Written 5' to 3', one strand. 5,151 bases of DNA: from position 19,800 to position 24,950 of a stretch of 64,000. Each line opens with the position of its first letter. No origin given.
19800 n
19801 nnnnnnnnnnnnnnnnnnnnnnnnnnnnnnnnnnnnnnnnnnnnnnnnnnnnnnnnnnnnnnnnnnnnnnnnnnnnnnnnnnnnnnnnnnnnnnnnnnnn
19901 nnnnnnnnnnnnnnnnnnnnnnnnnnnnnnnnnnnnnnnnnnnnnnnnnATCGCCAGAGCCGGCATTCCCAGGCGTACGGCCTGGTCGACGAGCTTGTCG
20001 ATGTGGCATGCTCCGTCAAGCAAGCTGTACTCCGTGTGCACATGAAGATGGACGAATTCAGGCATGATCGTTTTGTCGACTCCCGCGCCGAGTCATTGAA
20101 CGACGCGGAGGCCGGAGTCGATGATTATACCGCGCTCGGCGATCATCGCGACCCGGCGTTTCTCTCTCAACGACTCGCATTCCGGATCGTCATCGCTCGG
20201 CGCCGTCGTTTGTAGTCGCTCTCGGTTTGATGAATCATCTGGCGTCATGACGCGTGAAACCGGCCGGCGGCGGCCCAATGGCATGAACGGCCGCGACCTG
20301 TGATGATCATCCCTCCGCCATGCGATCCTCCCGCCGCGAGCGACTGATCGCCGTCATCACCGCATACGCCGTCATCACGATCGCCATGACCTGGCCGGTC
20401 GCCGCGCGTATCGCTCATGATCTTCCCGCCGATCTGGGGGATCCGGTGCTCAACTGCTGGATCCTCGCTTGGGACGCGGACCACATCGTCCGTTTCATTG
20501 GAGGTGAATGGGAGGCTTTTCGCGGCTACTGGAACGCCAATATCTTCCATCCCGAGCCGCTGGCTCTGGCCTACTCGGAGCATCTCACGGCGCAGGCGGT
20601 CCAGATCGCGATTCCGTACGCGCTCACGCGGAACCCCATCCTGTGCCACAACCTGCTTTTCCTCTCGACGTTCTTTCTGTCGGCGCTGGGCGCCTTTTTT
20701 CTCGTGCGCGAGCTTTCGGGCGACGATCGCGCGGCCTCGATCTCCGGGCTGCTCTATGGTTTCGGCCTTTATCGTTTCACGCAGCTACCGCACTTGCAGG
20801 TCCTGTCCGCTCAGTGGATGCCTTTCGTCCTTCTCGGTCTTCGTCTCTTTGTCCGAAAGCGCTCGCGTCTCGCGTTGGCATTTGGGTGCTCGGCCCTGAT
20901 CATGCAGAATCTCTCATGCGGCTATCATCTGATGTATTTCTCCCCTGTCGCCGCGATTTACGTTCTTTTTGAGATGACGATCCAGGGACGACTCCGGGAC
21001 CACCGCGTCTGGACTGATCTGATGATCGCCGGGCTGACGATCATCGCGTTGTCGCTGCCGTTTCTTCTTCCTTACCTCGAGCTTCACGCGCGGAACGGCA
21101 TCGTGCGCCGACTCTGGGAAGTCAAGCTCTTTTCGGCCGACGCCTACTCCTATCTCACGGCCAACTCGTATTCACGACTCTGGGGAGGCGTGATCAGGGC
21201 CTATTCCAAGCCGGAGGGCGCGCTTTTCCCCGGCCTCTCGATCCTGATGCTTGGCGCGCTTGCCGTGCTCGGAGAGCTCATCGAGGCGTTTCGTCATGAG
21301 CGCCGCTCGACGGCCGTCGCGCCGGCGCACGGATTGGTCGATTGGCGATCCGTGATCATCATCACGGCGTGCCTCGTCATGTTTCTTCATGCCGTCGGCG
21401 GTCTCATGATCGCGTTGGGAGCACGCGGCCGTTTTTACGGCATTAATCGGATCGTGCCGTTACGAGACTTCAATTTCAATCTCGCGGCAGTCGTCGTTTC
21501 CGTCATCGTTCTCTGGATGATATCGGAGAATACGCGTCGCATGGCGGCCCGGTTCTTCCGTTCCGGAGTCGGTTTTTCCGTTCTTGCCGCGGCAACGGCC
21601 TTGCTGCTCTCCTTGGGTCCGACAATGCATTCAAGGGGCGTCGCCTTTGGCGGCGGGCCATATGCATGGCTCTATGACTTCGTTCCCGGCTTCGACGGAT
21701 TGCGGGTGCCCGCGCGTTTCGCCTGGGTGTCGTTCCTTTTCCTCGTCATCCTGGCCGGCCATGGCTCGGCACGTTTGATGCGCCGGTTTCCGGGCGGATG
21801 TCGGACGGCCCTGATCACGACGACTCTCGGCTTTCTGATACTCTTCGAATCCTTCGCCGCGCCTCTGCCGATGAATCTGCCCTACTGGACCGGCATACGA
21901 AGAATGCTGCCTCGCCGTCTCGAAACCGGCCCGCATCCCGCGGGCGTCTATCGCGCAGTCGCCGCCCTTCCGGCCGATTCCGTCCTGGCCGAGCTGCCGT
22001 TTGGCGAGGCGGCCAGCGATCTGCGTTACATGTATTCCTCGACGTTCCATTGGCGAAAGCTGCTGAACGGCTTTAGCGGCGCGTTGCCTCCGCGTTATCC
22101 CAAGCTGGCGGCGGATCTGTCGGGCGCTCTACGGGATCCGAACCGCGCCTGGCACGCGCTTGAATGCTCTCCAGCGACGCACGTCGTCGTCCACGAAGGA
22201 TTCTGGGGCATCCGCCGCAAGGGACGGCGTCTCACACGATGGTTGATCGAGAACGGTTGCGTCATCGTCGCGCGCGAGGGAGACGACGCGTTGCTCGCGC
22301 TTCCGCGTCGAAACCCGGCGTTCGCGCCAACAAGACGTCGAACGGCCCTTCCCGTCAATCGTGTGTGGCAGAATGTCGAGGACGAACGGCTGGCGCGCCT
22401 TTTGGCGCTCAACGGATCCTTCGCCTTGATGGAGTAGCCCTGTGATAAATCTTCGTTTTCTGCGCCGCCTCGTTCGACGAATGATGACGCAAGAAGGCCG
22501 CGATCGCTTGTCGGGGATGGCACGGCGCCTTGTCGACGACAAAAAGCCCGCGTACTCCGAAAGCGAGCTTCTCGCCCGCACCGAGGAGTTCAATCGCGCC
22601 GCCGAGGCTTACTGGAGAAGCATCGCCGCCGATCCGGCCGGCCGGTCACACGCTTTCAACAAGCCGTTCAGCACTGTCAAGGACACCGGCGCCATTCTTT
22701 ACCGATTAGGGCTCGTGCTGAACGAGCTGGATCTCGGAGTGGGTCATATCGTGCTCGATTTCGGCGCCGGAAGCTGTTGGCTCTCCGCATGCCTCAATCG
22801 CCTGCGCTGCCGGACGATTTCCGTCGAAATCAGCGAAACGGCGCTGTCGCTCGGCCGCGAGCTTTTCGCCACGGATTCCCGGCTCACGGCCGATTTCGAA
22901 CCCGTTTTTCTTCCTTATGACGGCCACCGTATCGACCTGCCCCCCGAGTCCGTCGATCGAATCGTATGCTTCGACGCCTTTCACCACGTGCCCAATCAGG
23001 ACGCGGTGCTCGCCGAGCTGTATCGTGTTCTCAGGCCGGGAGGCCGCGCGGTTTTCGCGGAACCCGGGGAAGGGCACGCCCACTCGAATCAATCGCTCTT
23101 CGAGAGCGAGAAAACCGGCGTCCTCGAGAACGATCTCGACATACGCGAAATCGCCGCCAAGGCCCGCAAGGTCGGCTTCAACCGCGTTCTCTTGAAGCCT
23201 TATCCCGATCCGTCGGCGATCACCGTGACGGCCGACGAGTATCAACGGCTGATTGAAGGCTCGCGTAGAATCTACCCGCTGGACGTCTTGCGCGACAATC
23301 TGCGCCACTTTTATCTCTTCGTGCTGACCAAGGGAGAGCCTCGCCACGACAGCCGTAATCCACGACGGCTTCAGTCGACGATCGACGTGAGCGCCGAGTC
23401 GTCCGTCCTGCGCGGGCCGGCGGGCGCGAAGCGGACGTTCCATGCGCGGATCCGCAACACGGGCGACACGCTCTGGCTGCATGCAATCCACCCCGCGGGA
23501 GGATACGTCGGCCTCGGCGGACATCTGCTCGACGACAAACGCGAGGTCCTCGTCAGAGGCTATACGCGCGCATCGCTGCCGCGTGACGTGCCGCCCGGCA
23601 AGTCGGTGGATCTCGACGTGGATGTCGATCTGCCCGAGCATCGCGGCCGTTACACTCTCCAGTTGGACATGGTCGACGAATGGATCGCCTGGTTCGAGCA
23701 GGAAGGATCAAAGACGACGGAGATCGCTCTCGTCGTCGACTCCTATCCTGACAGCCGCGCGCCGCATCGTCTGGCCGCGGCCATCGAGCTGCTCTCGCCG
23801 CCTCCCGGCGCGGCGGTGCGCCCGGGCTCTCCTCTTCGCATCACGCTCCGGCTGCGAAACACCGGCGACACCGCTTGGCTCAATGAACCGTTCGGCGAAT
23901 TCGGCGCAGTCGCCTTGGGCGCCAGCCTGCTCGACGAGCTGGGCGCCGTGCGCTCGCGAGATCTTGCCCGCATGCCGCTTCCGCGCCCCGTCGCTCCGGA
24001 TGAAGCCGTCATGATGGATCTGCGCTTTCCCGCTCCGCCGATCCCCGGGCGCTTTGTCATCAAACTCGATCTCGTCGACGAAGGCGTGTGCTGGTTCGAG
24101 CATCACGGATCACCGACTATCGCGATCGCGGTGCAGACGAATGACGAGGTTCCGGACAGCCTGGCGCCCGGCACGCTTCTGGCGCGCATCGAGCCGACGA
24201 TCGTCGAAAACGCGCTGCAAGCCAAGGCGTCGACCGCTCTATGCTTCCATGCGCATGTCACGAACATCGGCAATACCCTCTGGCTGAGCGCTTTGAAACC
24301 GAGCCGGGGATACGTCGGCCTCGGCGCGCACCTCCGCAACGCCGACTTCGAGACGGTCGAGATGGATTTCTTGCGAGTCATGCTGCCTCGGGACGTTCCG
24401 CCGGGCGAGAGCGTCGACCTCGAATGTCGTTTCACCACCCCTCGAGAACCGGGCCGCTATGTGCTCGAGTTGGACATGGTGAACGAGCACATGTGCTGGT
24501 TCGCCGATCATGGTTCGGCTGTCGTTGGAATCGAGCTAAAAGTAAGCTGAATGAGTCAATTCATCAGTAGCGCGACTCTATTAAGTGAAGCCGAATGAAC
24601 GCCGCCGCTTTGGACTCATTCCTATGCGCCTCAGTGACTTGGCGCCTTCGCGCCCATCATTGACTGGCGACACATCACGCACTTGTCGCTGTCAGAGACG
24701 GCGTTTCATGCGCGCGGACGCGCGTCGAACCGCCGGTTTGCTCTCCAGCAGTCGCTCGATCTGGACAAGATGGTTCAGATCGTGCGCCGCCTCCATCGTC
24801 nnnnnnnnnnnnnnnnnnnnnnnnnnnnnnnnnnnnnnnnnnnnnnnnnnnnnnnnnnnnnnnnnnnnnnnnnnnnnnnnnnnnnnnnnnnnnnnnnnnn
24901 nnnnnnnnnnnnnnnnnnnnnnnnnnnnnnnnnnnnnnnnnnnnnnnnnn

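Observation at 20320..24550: Polytopic membrane protein translationally coupled (5-nt gap) to the MTase-repeat protein: candidate envelope-modification module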

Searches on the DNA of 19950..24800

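Call 81: search_rna_families(source=window, start=19950, end=24800, threshold=evalue, max_evalue=1)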
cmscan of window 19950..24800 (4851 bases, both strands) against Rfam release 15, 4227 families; matches with E-value up to 1: 0.
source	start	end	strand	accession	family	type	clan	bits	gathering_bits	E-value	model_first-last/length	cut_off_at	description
